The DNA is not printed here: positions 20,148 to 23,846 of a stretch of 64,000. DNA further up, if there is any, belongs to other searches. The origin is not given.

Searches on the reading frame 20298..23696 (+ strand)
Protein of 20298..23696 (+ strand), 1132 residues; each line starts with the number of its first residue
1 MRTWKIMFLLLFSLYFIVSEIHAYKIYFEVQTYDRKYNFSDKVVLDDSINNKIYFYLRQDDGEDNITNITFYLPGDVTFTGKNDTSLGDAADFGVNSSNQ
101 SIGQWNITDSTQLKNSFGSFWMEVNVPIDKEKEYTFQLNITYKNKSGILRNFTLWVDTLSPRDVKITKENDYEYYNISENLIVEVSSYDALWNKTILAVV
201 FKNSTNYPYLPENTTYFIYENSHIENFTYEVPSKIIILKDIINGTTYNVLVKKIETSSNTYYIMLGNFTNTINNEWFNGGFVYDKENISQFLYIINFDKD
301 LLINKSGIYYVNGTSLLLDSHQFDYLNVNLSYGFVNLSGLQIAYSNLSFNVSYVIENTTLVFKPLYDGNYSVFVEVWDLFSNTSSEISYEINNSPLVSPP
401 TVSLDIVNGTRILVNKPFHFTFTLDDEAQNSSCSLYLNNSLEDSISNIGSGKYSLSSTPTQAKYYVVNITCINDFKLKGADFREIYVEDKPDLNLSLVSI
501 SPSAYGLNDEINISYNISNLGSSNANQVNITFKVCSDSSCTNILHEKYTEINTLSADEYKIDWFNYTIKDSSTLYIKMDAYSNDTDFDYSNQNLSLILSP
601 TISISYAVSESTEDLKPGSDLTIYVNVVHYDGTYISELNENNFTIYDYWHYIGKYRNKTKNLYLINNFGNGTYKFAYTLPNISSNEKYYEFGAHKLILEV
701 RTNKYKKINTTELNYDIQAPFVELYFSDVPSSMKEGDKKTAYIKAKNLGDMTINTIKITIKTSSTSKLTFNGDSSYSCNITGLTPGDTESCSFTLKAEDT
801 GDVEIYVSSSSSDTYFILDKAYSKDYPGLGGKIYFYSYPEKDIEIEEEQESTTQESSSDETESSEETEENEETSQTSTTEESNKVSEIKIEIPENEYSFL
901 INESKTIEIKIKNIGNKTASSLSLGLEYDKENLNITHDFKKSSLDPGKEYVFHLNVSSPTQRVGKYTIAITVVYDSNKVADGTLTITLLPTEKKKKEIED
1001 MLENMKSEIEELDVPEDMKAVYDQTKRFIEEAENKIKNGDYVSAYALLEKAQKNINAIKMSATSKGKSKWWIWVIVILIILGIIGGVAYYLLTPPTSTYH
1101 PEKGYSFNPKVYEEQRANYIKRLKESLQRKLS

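Call 58: search_protein_families(library=pfam, proteins=[window:20298-23696:+], max_evalue=0.0001)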
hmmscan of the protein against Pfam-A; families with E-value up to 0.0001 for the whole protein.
window:20298-23696:+ (1132 aa): 1 family
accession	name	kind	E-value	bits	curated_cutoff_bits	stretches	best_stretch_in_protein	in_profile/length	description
PF07705.17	CARDB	-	2.5e-13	50.5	22.7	1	895-981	11-91/101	CARDB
